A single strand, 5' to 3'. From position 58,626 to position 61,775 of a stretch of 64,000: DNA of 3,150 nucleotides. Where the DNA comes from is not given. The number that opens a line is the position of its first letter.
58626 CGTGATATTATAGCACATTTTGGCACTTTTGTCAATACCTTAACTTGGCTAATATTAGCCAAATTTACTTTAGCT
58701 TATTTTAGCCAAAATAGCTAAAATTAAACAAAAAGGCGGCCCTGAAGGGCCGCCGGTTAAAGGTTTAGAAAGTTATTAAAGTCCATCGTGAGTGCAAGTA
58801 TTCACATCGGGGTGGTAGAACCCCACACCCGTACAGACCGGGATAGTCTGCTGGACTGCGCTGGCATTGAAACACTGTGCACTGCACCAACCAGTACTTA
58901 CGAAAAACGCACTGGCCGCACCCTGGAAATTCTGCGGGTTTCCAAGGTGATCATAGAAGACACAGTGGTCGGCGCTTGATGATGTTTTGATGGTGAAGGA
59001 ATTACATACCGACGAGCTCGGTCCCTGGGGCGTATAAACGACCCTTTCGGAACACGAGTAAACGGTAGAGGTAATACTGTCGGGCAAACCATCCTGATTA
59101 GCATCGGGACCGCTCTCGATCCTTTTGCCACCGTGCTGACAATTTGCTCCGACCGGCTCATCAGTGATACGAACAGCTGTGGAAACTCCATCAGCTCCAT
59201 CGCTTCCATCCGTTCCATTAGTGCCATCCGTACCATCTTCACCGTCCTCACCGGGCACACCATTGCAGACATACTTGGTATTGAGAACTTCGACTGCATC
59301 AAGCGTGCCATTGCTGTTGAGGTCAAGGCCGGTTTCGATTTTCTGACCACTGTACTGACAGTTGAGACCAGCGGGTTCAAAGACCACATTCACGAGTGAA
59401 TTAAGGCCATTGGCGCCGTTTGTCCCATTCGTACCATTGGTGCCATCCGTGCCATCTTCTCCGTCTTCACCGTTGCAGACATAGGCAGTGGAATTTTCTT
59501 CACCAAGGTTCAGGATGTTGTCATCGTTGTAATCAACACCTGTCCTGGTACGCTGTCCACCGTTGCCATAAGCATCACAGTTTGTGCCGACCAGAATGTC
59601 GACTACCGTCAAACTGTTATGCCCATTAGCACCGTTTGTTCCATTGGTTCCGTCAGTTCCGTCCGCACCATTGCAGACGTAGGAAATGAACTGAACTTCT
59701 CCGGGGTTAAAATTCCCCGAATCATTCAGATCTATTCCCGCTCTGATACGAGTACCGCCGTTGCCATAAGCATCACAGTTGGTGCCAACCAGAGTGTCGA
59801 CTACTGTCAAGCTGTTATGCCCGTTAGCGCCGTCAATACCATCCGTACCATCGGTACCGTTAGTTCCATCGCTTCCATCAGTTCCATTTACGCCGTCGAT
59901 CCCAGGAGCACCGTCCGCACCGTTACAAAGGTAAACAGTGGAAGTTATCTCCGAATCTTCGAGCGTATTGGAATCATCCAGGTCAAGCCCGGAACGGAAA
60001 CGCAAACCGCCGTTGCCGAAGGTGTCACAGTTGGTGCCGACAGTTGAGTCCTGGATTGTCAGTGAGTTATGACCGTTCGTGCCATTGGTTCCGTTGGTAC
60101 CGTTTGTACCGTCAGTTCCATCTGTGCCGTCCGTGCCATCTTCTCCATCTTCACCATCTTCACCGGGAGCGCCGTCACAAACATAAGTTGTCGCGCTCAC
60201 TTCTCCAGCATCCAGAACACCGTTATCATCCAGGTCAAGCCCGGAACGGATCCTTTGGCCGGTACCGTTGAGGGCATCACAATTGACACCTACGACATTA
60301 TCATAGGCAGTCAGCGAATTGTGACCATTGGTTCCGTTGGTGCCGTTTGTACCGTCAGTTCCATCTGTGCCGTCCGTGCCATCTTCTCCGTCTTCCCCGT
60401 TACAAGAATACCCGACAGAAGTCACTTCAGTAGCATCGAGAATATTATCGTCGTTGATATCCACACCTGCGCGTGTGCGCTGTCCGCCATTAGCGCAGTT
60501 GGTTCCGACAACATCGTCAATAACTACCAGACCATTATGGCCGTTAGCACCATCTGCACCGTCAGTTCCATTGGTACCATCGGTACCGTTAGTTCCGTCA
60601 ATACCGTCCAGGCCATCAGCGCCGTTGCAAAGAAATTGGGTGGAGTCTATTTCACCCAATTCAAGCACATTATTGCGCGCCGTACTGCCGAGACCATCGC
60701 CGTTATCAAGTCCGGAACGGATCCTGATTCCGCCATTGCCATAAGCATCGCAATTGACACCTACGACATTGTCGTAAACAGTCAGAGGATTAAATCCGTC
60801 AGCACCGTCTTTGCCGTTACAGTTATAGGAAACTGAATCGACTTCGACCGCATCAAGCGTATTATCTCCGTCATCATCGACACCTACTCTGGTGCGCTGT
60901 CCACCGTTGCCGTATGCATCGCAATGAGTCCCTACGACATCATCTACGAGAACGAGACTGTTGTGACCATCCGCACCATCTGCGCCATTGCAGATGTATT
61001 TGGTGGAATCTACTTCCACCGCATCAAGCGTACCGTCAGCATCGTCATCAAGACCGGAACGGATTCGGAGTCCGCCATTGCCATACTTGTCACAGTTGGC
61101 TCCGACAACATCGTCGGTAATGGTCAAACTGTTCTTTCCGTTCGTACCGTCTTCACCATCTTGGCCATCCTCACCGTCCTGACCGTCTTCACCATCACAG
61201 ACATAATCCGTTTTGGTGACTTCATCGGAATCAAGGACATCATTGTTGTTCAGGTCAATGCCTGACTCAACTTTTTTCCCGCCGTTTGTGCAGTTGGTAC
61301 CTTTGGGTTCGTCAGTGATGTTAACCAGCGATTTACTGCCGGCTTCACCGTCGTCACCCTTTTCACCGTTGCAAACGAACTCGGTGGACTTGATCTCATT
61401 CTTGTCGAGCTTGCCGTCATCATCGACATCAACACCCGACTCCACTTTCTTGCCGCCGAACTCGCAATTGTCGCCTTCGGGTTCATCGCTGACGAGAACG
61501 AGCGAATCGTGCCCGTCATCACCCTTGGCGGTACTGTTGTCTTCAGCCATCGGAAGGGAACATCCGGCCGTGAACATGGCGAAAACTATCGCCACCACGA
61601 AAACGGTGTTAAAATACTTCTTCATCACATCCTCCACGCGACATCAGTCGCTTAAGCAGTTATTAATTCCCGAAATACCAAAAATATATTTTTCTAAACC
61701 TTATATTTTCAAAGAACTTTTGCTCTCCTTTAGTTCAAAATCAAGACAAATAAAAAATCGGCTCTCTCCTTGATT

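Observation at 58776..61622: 948-aa lipoprotein built from Cys-pair / DxDxDG calcium-binding-like units joined by variable-length collagen-like GT(D/N) triplet tracts, with near-identical intragenic DNA repeats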

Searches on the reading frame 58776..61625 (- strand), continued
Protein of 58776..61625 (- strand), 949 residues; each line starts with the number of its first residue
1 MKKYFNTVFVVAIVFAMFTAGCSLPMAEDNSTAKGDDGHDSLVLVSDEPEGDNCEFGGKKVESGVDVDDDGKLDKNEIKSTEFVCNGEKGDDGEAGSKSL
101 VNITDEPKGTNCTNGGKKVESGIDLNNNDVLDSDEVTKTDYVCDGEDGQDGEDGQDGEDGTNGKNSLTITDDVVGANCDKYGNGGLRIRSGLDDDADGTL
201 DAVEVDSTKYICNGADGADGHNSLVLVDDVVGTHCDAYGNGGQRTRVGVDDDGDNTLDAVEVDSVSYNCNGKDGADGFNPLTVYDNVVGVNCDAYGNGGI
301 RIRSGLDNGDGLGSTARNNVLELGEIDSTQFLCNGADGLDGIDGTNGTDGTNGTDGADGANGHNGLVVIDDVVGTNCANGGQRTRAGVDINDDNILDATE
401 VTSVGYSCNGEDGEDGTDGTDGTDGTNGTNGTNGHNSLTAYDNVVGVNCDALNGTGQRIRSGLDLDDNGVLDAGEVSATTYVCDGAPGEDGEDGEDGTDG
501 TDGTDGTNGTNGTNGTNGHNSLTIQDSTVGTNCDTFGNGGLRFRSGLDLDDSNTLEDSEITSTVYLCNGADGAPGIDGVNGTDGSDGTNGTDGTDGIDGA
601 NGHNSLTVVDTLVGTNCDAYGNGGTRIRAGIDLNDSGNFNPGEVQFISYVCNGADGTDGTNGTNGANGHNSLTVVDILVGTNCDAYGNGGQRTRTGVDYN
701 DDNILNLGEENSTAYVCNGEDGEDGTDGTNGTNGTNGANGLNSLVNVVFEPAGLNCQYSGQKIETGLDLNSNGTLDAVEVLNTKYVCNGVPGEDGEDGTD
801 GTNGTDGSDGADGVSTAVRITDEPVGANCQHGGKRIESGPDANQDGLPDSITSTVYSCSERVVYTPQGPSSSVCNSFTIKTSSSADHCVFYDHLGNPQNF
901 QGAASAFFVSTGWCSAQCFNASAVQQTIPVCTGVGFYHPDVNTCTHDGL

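Call 14: find_encoding_contigs(protein=window:58776-61625:-, flank=10000, max_places=5)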
Protein window:58776-61625:- (949 aa): 3 contigs read that carry it; 1 place shown.
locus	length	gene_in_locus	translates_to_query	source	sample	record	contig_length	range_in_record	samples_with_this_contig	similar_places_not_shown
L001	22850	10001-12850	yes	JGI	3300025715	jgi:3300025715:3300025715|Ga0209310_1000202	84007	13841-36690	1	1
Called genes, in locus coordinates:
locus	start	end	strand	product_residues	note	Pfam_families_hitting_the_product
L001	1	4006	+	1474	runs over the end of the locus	-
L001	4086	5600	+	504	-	-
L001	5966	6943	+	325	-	-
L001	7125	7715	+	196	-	-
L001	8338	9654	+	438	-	-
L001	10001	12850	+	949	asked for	-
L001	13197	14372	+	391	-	-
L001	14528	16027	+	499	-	PF04932:Wzy_C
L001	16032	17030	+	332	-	PF13353:Fer4_12 (faint), PF04055:Radical_SAM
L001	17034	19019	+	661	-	PF14885:GHL15, PF13517:FG-GAP_3 (faint)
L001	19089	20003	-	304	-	PF00291:PALP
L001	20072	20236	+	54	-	PF21344:Zn_ribbon_LysW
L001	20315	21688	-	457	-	PF01225:Mur_ligase, PF08245:Mur_ligase_M, PF02875:Mur_ligase_C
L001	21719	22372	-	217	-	PF04377:ATE_C (weak)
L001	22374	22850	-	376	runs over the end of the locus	PF00953:Glycos_transf_4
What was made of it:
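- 58776..61625 (-): Complete CDS (949 aa plus stop) of the DUF7151/collagen-like lipoprotein. The identical 949-aa product is called on JGI contig Ga0209310_1000202 (call 14).
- The identical product is found on independent assemblies (call 14). The three contigs that carry the gene encode an identical product (call 14).
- Tried and rejected: The exact look-up finds identical copies only (call 14).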

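Call 17: find_related_loci(query=window:58776-61625:-, collection=genome_contigs, flank=8000)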
Query window:58776-61625:- (949 aa) in genome_contigs; peptide patterns used: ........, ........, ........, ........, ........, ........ (x = any residue, [..] = any of these).
600 stretches matched a pattern (row limit reached: there are more); 3 encode a relative of the query (tblastn E <= 1e-3); 3 distinct loci.
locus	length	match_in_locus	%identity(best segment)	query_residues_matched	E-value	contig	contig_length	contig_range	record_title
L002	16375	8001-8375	46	35-858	5e-18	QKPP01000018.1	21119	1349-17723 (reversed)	MAG: Myxococcales bacterium FL481 NODE_276_length_21119_cov_5.372009, whole genome shotgun sequence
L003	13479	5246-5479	41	331-813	4e-7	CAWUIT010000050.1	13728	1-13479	MAG: uncultured Dokdonia sp. isolate SRR17458603_concoct_6_1705322974 genome assembly, contig: ERZ21854008.390, whole ge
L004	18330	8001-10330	27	38-792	1e-6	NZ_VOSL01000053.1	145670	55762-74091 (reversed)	Lujinxingia vulgaris strain TMQ2 scaffold54, whole genome shotgun sequence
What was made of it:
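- Tried and rejected: The genome_contigs scan found only distant relatives (call 17).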

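Call 31: find_encoding_contigs(protein=P0011, flank=8000, max_places=3)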
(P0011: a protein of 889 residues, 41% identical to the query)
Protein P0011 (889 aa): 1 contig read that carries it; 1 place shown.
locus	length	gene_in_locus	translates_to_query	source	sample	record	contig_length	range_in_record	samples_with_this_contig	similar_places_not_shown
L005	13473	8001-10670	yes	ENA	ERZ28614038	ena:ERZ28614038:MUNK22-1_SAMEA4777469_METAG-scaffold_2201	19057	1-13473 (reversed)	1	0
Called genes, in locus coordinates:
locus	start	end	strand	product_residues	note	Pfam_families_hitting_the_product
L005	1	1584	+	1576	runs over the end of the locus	-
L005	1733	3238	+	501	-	-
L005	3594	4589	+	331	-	-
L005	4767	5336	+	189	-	-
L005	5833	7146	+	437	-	-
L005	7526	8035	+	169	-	-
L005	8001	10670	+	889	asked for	PF01391:Collagen (faint), PF23657:DUF7151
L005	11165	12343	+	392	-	-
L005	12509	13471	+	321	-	?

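Call 32: find_encoding_contigs(protein=P0001, flank=5000, max_places=3)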
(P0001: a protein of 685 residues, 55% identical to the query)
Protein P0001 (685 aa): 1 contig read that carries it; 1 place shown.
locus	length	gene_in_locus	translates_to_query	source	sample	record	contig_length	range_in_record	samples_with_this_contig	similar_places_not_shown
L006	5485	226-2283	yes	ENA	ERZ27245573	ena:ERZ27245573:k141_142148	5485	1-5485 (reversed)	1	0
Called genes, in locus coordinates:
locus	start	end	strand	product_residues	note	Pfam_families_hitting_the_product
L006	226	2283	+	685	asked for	PF01391:Collagen (faint), PF23657:DUF7151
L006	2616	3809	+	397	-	-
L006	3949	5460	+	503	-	PF04932:Wzy_C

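Call 59: find_related_loci(query=window:58776-61625:-, collection=metagenome_contigs, flank=4000)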
Query window:58776-61625:- (949 aa) in metagenome_contigs; peptide patterns used: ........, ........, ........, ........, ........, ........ (x = any residue, [..] = any of these).
600 stretches matched a pattern (row limit reached: there are more); 10 encode a relative of the query (tblastn E <= 1e-3); 10 distinct loci.
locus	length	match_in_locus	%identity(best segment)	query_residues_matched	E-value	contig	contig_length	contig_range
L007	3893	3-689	72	24-949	8e-116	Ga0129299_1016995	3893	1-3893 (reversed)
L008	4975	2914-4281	32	9-861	1e-55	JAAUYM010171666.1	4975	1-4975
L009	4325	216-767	51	35-881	8e-14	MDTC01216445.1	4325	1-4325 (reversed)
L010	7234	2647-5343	28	143-831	9e-14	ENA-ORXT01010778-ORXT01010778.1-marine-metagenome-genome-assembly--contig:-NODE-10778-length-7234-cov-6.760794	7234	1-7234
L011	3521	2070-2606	36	43-839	5e-12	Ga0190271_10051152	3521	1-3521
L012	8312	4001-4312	35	330-814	2e-11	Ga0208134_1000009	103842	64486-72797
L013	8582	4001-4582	30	334-744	4e-9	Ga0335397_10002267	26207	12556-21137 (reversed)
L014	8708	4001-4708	28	340-607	5e-7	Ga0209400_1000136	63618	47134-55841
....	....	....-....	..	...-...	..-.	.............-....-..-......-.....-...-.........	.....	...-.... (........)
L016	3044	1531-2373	27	271-829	5e-6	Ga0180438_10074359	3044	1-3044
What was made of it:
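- No same-species variant was recovered (calls 17, 59).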

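Call 68: search_protein_families(library=phrogs, proteins=[window:58776-61625:-], max_evalue=0.01)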
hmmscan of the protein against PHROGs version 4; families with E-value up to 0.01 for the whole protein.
window:58776-61625:- (949 aa): 12 families
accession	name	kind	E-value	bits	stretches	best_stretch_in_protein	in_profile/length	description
phrog_1806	-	tail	4.4e-20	73.1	4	475-611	105-236/276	collagen like minor tail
phrog_6320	-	tail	3.1e-17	63.6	2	335-435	119-192/745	tail fiber protein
phrog_19200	-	head and packaging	8.2e-14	52.5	2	478-519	54-96/268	virion structural protein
phrog_5073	-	tail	6.4e-13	49.5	1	335-519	121-295/519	tail fiber protein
phrog_18350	-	tail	1.6e-11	45.4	2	482-613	96-209/253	tail fiber protein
phrog_26246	-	tail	1.7e-09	38.3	0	652-742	121-208/329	tail protein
phrog_8981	-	unknown function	7e-09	36.6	0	482-515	21-54/58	-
phrog_32779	-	unknown function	1.6e-06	28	1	787-827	227-267/555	-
phrog_26346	-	unknown function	2.1e-06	27.7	2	334-389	216-270/659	-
phrog_38044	-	unknown function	0.00096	17.1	1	394-487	2692-2786/3576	-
phrog_8678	-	unknown function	0.0024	18.5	0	670-689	6-25/38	-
phrog_15593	-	unknown function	0.0075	17.2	0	576-600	78-102/123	-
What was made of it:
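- PHROG tail-fibre families with collagen-like repeats match the tracts (call 68).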

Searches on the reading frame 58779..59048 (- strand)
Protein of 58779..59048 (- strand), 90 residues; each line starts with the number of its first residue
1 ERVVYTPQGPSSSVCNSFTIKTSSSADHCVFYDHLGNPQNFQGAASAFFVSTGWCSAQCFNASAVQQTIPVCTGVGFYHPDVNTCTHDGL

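Call 24: find_homologous_proteins(query=window:58779-59048:-, max_evalue=0.01)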
Query seq(90 aa): no candidate shares three 5-residue words with the query. No homologue found.
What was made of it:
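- Tried and rejected: The word-indexed homologue search with the 90-aa C-terminal domain alone returned no candidate (call 24).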

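Call 36: search_protein_representatives(alignment_id=A3)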
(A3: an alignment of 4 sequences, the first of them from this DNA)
Query: 4 sequences, 90 profile positions. Proteins with E-value up to 0.001 (for the whole library): 5; up to 1e-10: 4; up to 1e-30: 4. The best 5 are listed.
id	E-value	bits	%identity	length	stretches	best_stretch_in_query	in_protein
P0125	7.0e-45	167.6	-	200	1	1-90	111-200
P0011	9.3e-41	154.3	-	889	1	1-90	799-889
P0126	1.2e-33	131.5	-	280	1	1-89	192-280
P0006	4.9e-33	129.6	-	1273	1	1-90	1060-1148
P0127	1.1e-05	41.9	-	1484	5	3-42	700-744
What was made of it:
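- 58779..59048 (-): C-terminal 90-aa six-Cys domain (aa 860-949), predicted to be an all-beta sandwich. Only 5 hits in 1.84e9 representative proteins (call 36).
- Closest known: Pfam PF23657. Different: It also has a subtype of unit with a 3-residue D-A-Y-G-N-G-G insertion (units 3-10) and a C-terminal domain seen in only a handful of sequences (call 36).
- Tried and rejected: The exhaustive HMM search replaced it (call 36).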

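Call 49: predict_structure(alignment_id=A4)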
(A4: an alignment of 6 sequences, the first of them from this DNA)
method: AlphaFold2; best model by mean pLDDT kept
length: 90 residues; sequences in the alignment: 6
mean_pLDDT: 82.2   pTM: 0.73
mean pLDDT of the five models: 82.2, 80.6, 74.9, 72.8, 53.2
residues with pLDDT >= 90: 13; 70-90: 66; 50-70: 11; < 50: 0
segments of 3 or more residues with pLDDT < 50: none
pLDDT, mean of each block of 10 residues (from residue 1): 72 77 89 86 77 87 91 82 78
secondary structure, 60 per line:
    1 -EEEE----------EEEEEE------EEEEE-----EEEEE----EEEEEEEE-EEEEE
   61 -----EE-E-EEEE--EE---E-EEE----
elements in order: E2-5 E16-21 E28-32 E38-42 E47-54 E56-60 E71-74 E84-86
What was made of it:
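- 58779..59048 (-): AF2 pLDDT 82, 8 strands (call 49).
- AF2 pLDDT is 82, all-beta (call 49).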

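Call 67: fold_search(model_id=the predicted structure, library=viral)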
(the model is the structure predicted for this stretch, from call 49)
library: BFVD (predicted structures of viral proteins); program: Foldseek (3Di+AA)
matches with E <= 10: 656; with E <= 0.001: 0
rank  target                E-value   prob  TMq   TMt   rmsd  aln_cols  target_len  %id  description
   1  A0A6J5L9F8            2.9e-02  0.94  0.41  0.13   5.8        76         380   10  Uncharacterized protein [uncultured Caudovirales phage]
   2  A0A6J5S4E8            1.2e-01  0.33  0.33  0.25  10.6        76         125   12  Uncharacterized protein [uncultured Caudovirales phage]
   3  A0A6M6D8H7            2.1e-01  0.91  0.50  0.18   3.1        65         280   15  (no name in the UniProt tables at hand)
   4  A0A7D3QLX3            2.1e-01  0.13  0.23  0.08  12.2        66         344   17  (no name in the UniProt tables at hand)
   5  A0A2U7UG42            2.9e-01  0.44  0.37  0.15   4.7        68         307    9  Uncharacterized protein [Pandoravirus macleodensis]
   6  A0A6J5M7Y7            3.0e-01  0.41  0.37  0.19   8.0        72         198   11  Uncharacterized protein [uncultured Caudovirales phage]
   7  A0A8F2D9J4            3.2e-01  0.11  0.24  0.19  11.9        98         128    8  Uncharacterized protein [Gordonia phage VanLee]
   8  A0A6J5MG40            4.0e-01  0.41  0.43  0.09  12.2        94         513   15  Uncharacterized protein [uncultured Caudovirales phage]
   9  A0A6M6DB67            4.0e-01  0.30  0.40  0.12   7.2        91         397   12  (no name in the UniProt tables at hand)
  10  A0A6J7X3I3            4.0e-01  0.25  0.34  0.38   7.8        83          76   14  Uncharacterized protein [uncultured Caudovirales phage]
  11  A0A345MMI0            4.3e-01  0.10  0.25  0.22   8.9        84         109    7  (no name in the UniProt tables at hand)
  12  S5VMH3                4.8e-01  0.08  0.22  0.06  12.0        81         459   12  Putative phage tail fiber protein [Pseudomonas phage PaBG]
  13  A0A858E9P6            5.1e-01  0.25  0.32  0.38   9.5        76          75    8  Uncharacterized protein [Listeria phage vB_Liva_VAfA18]
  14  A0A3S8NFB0            5.4e-01  0.20  0.36  0.18   8.2        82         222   13  (no name in the UniProt tables at hand)
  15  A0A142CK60            5.4e-01  0.06  0.20  0.20  11.8        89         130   13  (no name in the UniProt tables at hand)
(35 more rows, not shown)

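Call 68: search_protein_families(library=phrogs, proteins=[window:58779-59048:-], max_evalue=0.01)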
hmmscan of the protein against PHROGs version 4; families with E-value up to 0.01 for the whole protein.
seq(90 aa): 0 families
